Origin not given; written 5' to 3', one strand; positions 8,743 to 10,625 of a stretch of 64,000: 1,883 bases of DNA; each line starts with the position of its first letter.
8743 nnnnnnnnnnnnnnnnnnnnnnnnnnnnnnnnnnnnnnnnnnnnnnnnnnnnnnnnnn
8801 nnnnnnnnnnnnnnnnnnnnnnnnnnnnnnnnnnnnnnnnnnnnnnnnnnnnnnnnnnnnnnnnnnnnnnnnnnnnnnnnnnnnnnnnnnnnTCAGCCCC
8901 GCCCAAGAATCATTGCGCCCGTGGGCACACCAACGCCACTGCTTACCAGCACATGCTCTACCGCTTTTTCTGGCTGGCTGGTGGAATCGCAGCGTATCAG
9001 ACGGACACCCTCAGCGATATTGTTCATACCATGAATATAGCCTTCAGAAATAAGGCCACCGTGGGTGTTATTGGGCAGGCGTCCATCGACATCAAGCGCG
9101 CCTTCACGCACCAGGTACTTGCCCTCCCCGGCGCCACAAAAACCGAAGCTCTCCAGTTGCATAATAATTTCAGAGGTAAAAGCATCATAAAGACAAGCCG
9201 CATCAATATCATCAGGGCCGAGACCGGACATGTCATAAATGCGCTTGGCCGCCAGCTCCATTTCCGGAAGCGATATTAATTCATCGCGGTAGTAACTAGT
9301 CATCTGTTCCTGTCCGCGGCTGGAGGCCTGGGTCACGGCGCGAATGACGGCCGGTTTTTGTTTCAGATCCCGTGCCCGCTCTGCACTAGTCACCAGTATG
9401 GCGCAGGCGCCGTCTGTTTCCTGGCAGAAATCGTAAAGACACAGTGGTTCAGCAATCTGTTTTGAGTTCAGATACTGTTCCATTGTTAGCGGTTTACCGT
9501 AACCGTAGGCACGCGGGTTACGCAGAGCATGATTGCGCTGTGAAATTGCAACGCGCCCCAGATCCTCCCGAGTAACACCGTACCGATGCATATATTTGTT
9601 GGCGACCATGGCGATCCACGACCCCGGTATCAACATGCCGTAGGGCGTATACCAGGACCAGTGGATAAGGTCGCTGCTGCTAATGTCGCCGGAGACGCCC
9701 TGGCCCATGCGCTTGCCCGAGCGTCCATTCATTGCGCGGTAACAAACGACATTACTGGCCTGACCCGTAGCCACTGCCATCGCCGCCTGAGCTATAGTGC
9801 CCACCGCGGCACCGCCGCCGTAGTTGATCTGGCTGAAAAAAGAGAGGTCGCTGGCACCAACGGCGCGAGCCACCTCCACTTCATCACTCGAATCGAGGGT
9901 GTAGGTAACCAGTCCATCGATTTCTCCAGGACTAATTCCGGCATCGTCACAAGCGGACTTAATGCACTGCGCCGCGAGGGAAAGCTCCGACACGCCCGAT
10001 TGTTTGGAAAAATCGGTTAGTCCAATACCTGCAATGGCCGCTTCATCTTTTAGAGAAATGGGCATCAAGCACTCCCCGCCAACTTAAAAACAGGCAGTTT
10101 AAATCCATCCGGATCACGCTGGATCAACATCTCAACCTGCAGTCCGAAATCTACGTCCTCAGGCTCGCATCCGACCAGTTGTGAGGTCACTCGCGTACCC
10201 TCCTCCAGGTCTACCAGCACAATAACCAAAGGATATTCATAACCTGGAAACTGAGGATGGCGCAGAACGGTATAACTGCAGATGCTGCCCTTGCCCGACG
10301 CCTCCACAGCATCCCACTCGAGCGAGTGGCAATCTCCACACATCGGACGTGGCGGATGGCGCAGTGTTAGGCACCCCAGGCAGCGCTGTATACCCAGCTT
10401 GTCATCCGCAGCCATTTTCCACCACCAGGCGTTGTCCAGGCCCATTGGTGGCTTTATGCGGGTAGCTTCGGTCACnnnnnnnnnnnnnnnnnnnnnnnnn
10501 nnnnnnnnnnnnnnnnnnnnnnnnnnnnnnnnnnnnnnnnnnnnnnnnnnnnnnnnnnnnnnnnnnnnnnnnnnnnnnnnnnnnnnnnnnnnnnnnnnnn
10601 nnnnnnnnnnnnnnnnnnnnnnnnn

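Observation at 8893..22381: Two parallel hydratase/retro-aldolase machines built from the same four domains but fused differently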

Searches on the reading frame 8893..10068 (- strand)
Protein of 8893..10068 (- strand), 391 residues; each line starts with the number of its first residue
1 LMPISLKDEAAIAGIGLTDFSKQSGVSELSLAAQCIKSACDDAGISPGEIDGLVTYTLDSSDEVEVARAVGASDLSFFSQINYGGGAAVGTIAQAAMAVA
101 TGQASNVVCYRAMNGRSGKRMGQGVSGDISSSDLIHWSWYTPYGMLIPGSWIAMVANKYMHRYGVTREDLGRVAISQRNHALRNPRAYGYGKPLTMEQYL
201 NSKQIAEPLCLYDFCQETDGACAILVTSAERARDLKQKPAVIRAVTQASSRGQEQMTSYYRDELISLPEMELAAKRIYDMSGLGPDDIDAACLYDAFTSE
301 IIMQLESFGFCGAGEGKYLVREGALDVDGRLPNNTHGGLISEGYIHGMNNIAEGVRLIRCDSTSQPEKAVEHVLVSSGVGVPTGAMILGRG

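Call 4: search_protein_families(library=pfam, proteins=[window:8893-10068:-], max_evalue=0.01)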
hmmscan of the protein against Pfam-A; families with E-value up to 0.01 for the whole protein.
window:8893-10068:- (391 aa): 2 families
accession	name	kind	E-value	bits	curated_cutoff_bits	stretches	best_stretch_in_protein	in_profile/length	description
PF22691.2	Thiolase_C_1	-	8.2e-29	100.6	28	1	262-380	13-132/144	Thiolase C-terminal domain-like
PF00108.29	Thiolase_N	-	4.3e-08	33.3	26.4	1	20-229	11-259/260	Thiolase, N-terminal domain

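Call 5: search_protein_families(library=ncbifam, proteins=[window:8893-10068:-], max_evalue=0.01)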
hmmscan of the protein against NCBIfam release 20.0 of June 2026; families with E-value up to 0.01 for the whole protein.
window:8893-10068:- (391 aa): 27 families (the best 25 are shown)
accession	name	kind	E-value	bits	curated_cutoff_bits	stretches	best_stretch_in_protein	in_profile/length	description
NF005892.0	PRK07855.1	subfamily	7.6e-172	571.5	469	1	5-390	3-389/390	lipid-transfer protein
NF004811.0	PRK06158.1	subfamily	5.1e-67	226.5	421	1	5-373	5-361/384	acetyl-CoA acetyltransferase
NF004720.0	PRK06064.1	subfamily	1.5e-56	191.9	420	1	9-361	3-354/389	thiolase domain-containing protein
NF006010.0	PRK08142.1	subfamily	1.3e-48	165.7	462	1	5-380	2-371/388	thiolase domain-containing protein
NF053570.1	AcCoTHIOL_METTL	equivalog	3.1e-43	148.1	600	1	10-358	4-346/385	acetyl-CoA acetyltransferase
NF009228.0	PRK12578.1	subfamily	4.4e-42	144.1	485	1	9-348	4-339/387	thiolase domain-containing protein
NF004810.0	PRK06157.1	equivalog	6.6e-42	144.1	403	1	5-358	4-354/400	acetyl-CoA acetyltransferase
NF006102.0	PRK08256.1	subfamily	8.1e-38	130.5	436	1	9-358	4-356/394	lipid-transfer protein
NF004715.0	PRK06059.1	equivalog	3.3e-34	118.5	424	1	8-353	4-358/399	lipid-transfer protein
NF053628.1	BnzsclthlBbsBGT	equivalog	1.3e-32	113.1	750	1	7-364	4-353/389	benzoylsuccinyl-CoA thiolase subunit BbsB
NF004722.0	PRK06066.1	equivalog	1.9e-32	112.7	516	1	11-384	7-376/385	thiolase domain-containing protein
NF004982.0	PRK06365.1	equivalog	2.6e-32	112.4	695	1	14-355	22-382/430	thiolase domain-containing protein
NF006180.0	PRK08313.1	subfamily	3.7e-32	111.6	514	1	7-359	3-351/389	thiolase domain-containing protein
NF004721.0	PRK06065.1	equivalog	7.3e-30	104.1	455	1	4-343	6-340/393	thiolase domain-containing protein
NF005704.0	PRK07516.1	subfamily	2e-28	99.5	412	1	9-347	3-339/389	thiolase domain-containing protein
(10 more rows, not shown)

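Call 14: search_solved_structures(query=window:8893-10068:-, max_evalue=1e-10)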
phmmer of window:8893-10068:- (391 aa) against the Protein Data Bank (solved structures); distinct sequences matched with E-value up to 1e-10: 18.
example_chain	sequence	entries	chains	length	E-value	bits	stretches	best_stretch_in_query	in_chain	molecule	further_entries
6ok1_A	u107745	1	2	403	9.6e-131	439.3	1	8-389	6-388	Lipid-transfer protein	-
4u4e_A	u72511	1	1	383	2.1e-48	168.3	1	6-390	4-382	Thiolase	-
9myr_A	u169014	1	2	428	2.4e-39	138.5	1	25-388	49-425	Nonspecific lipid-transfer protein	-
7yvy_A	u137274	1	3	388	7.3e-34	120.5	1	9-356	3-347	Acetyl-CoA acetyltransferase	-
6esq_A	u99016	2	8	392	2.9e-29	105.4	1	10-353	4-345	acetoacetyl-CoA thiolase | Acetyl-CoA acetyltransferase thiolase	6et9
7pxp_C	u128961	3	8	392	3.1e-29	105.2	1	6-361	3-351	Benzoylsuccinyl-CoA thiolase subunit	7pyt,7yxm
4yzo_A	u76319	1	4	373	1.7e-24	89.6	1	152-358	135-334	Putative acyl-CoA acyltransferase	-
6hsj_A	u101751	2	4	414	6.6e-23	84.4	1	5-357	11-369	SCP2-thiolase (type-1)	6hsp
6hrv_A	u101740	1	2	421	6.9e-23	84.4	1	5-357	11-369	SCP2-thiolase (type-1)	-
9skh_I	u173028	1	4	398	3.6e-15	59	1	152-369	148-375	2,4-diacetylphloroglucinol biosynthesis protein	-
9skm_I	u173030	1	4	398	3.7e-15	58.9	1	152-369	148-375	2,4-diacetylphloroglucinol biosynthesis protein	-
5m3k_C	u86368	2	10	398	4e-15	58.8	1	153-366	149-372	2,4-diacetylphloroglucinol biosynthesis protein PhlC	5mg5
3zbk_A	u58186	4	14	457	5.6e-15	58.3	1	158-356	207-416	3-KETOACYL-COA THIOLASE-LIKE PROTEIN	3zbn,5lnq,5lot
3zbl_A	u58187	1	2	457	5.9e-15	58.3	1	158-356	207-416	3-KETOACYL-COA THIOLASE-LIKE PROTEIN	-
3zbg_A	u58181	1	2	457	6.5e-15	58.1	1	158-356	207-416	3-KETOACYL-COA THIOLASE-LIKE PROTEIN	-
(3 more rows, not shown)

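Call 19: search_solved_structures(query=window:8893-10068:-, max_evalue=1e-35, show_alignments=3)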
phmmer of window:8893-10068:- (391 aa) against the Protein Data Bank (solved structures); distinct sequences matched with E-value up to 1e-35: 3.
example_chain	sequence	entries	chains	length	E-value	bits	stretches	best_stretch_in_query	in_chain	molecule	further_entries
6ok1_A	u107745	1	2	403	9.6e-131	439.3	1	8-389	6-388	Lipid-transfer protein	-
4u4e_A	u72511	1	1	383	2.1e-48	168.3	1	6-390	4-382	Thiolase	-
9myr_A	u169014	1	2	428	2.4e-39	138.5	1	25-388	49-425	Nonspecific lipid-transfer protein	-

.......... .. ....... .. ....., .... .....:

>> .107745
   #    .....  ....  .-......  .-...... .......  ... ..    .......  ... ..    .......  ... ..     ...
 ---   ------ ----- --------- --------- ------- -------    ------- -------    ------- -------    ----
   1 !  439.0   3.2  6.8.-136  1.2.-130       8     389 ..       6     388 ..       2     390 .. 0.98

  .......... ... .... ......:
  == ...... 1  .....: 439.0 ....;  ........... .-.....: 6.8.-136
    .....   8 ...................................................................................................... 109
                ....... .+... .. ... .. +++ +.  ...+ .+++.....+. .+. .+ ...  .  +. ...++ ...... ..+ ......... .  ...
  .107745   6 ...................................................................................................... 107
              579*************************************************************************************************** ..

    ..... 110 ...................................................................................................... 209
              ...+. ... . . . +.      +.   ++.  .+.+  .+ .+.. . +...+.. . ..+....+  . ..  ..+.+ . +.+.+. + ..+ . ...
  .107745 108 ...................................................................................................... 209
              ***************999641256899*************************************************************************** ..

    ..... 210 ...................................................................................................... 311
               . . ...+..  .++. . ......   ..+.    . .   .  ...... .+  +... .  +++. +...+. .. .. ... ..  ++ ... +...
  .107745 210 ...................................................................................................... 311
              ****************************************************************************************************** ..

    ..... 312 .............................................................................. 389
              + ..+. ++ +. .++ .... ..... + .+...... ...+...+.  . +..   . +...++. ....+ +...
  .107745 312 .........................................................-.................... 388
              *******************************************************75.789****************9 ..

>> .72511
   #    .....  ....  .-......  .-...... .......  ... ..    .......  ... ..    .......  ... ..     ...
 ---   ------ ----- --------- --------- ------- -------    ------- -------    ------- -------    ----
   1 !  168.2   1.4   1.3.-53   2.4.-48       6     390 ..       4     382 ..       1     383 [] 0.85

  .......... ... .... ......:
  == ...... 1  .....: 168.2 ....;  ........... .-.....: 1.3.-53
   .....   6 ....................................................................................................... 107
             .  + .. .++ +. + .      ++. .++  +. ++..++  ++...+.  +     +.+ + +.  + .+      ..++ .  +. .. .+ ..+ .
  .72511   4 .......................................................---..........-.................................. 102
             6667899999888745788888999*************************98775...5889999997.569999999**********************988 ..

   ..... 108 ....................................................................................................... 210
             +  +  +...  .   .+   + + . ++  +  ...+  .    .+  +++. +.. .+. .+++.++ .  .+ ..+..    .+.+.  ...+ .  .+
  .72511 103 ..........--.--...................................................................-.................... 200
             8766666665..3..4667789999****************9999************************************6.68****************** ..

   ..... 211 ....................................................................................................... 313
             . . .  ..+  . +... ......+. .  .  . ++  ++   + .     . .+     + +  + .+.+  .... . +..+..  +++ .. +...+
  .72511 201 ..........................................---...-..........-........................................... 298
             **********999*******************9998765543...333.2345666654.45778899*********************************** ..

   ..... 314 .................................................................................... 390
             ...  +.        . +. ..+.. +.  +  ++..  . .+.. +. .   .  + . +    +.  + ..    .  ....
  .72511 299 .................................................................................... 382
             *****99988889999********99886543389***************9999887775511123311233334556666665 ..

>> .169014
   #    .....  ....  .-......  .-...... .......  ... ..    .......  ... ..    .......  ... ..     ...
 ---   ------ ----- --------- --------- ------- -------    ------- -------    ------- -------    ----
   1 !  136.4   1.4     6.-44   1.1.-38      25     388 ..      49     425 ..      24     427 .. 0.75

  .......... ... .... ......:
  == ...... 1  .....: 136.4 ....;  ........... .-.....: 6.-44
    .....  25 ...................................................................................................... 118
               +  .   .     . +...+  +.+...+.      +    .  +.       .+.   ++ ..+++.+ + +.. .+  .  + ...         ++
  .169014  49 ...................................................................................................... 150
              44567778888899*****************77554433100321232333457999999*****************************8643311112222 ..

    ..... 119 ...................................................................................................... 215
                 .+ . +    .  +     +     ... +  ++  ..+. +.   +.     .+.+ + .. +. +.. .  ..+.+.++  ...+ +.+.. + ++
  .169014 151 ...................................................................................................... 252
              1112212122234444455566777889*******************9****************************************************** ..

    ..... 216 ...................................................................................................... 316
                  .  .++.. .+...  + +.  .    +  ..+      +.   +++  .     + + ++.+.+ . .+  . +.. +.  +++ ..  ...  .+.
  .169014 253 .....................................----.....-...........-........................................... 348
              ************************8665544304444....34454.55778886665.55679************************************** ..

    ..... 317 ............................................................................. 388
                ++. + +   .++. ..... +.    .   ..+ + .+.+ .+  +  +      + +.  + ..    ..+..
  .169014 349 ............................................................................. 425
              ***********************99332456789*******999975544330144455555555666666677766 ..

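Call 35: find_homologous_proteins(query=window:8893-10068:-, max_evalue=1e-60)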
Query window:8893-10068:- (391 aa): 7829 proteins with E <= 1e-60 among 8000 candidates; the best 120 are listed.
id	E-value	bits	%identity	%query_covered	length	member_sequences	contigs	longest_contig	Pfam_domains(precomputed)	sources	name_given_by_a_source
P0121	1.7e-255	865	99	99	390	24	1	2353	PF00108.30,PF22691.3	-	-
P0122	1.3e-239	812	91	100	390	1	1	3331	PF00108.30,PF22691.3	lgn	-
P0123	6.0e-238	807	91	99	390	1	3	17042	PF00108.30,PF22691.3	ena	-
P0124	1.6e-237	806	91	99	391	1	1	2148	PF00108.30,PF22691.3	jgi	jgi:acetyl-CoA acetyltransferase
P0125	1.9e-237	805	91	99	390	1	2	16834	PF00108.30,PF22691.3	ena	-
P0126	5.8e-237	804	91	99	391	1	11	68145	PF00108.30,PF22691.3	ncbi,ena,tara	tara:strand:- start:324 stop:1499 length:1176 start_codon:yes stop_codon:yes gene_type:complete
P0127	9.2e-237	803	91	99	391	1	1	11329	PF00108.30,PF22691.3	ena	-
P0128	8.1e-236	800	90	99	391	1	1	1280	PF00108.30,PF22691.3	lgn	-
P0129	2.7e-235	798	90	99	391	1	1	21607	PF00108.30,PF22691.3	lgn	-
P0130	3.8e-235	798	90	99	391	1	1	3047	PF00108.30,PF22691.3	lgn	-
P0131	4.0e-235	798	90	99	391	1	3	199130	PF00108.30,PF22691.3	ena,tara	tara:strand:+ start:1509 stop:2684 length:1176 start_codon:yes stop_codon:yes gene_type:complete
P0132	1.0e-234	796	89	99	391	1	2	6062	PF00108.30,PF22691.3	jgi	jgi:acetyl-CoA acetyltransferase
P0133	4.1e-234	794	89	99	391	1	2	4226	PF00108.30,PF22691.3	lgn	-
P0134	7.3e-234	794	90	99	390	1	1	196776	PF00108.30,PF22691.3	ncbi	ncbi:MAG: lipid-transfer protein [Halioglobus sp.]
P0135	8.0e-233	790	89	99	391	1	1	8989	PF00108.30,PF22691.3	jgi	jgi:acetyl-CoA acetyltransferase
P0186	3.2e-223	759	85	99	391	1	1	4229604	PF00108.30,PF22691.3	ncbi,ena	-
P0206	6.1e-221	751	85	99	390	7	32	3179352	PF00108.30,PF22691.3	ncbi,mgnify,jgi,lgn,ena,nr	ncbi:MAG: lipid-transfer protein [Pseudomonadales bacterium]|mgnify:CR=1 FL=1|jgi:acetyl-CoA acetylt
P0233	2.5e-218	742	84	99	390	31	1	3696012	PF22691.3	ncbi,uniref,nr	ncbi:lipid-transfer protein [Candidatus Marimicrobium litorale]|uniref:Lipid-transfer protein n=1 Ta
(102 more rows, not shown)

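Call 36: find_encoding_contigs(protein=P0233, flank=10000, max_places=2)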
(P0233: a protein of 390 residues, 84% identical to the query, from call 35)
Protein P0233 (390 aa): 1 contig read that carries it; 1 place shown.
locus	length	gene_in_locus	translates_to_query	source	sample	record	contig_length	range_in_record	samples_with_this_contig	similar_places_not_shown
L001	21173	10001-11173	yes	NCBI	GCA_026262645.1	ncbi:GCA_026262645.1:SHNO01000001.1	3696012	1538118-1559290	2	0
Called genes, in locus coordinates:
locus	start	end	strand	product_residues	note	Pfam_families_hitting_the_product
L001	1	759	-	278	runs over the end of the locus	PF27840:ScmC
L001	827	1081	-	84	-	-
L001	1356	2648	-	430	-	PF10250:O-FucT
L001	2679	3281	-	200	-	-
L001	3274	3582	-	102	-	PF05402:PqqD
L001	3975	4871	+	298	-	-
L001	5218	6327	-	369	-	PF13417:GST_N_3, PF13410:GST_C_2, PF00043:GST_C (weak)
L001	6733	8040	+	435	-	PF03055:RPE65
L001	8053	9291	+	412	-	PF04909:Amidohydro_2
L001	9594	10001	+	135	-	PF12172:zf-ChsH2, PF01796:OB_ChsH2_C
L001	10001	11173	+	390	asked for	PF22691:Thiolase_C_1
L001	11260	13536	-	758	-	PF07715:Plug, PF00593:TonB_dep_Rec_b-barrel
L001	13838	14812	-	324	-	PF00296:Bac_luciferase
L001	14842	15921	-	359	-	PF19328:DAP_DH_C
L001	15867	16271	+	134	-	PF00440:TetR_N (weak)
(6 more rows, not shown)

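Call 37: find_encoding_contigs(protein=P0186, flank=10000, max_places=1)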
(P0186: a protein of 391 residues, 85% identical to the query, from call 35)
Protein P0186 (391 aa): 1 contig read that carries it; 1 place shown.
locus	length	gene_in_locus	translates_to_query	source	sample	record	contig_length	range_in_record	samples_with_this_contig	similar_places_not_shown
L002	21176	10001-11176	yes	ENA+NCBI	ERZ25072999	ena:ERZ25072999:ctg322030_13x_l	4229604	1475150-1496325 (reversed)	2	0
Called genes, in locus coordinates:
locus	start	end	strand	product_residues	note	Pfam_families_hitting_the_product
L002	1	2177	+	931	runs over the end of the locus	PF10144:SMP_2 (faint), PF17152:CHASE8, PF00512:HisKA, PF02518:HATPase_c, PF00072:Response_reg, PF23198:PDE8A_N (faint), PF00072:Response_reg, PF01627:Hpt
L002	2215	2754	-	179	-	PF04972:BON, PF01476:LysM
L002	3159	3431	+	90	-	-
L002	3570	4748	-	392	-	PF22691:Thiolase_C_1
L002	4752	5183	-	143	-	PF01575:MaoC_dehydratas (weak)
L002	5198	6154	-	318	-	PF13452:FAS1_DH_region, PF12172:zf-ChsH2, PF01796:OB_ChsH2_C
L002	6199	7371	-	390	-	PF02771:Acyl-CoA_dh_N, PF02770:Acyl-CoA_dh_M, PF00441:Acyl-CoA_dh_1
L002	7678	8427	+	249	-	PF00440:TetR_N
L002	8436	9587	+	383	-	PF02771:Acyl-CoA_dh_N, PF02770:Acyl-CoA_dh_M, PF00441:Acyl-CoA_dh_1, PF08028:Acyl-CoA_dh_2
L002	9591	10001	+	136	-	PF12172:zf-ChsH2, PF01796:OB_ChsH2_C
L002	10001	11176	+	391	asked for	PF00108:Thiolase_N, PF22691:Thiolase_C_1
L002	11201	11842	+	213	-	PF13577:SnoaL_4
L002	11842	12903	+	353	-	PF00724:Oxidored_FMN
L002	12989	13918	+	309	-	PF05368:NmrA (weak), PF01370:Epimerase, PF04321:RmlD_sub_bind (weak), PF16363:GDP_Man_Dehyd (weak), PF07993:NAD_binding_4 (weak)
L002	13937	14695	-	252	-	PF00106:adh_short, PF08659:KR, PF23441:SDR (weak), PF13561:adh_short_C2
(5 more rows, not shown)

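Call 38: find_encoding_contigs(protein=P0206, flank=10000, max_places=3)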
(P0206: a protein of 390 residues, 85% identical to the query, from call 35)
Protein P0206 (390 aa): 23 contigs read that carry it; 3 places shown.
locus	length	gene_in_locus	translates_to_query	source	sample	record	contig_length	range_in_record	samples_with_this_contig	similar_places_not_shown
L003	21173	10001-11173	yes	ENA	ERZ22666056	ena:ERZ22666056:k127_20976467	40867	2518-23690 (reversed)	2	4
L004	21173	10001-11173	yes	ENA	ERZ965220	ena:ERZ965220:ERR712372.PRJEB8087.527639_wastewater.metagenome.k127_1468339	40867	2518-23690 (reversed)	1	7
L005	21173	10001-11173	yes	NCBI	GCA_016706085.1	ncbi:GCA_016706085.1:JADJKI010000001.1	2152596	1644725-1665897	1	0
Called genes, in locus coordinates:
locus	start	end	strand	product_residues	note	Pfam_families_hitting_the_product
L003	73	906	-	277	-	PF00296:Bac_luciferase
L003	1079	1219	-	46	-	-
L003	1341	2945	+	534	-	PF00171:Aldedh, PF02627:CMD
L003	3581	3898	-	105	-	-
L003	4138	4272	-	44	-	-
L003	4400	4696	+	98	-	-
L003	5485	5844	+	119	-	PF02635:DsrE, PF13686:DrsE_2 (faint)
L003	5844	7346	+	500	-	PF01206:TusA, PF01717:Meth_synt_2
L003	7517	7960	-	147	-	PF00501:AMP-binding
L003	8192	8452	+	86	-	PF00171:Aldedh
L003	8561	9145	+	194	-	PF00081:Sod_Fe_N, PF02777:Sod_Fe_C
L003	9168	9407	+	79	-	-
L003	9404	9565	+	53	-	-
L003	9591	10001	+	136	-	PF12172:zf-ChsH2, PF01796:OB_ChsH2_C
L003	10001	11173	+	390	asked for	PF00108:Thiolase_N, PF22691:Thiolase_C_1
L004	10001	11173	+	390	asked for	PF00108:Thiolase_N, PF22691:Thiolase_C_1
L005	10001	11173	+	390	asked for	PF00108:Thiolase_N, PF22691:Thiolase_C_1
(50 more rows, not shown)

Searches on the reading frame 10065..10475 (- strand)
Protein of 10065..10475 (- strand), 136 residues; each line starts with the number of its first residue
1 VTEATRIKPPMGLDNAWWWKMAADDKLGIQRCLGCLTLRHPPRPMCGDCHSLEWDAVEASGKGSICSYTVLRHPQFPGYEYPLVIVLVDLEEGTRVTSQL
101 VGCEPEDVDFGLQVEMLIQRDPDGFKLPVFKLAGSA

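Call 4: search_protein_families(library=pfam, proteins=[window:10065-10475:-], max_evalue=0.01)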
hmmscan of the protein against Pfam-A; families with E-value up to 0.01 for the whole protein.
window:10065-10475:- (136 aa): 2 families
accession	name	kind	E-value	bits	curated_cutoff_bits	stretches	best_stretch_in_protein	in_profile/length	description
PF01796.24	OB_ChsH2_C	-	1.3e-16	60.7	27.1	1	57-117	2-63/65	ChsH2, C-terminal OB-fold domain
PF12172.15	zf-ChsH2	-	1.7e-07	31.3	23.2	1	19-54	1-36/37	ChsH2, rubredoxin-like zinc ribbon domain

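Call 5: search_protein_families(library=ncbifam, proteins=[window:10065-10475:-], max_evalue=0.01)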
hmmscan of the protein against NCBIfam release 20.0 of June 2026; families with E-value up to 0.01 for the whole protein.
window:10065-10475:- (136 aa): 1 family
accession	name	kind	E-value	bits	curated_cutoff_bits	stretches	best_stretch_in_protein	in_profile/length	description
NF053627.1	BnzsclthlBbsAGT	equivalog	3e-08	33.8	250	1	30-117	39-124/145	benzoylsuccinyl-CoA thiolase subunit BbsA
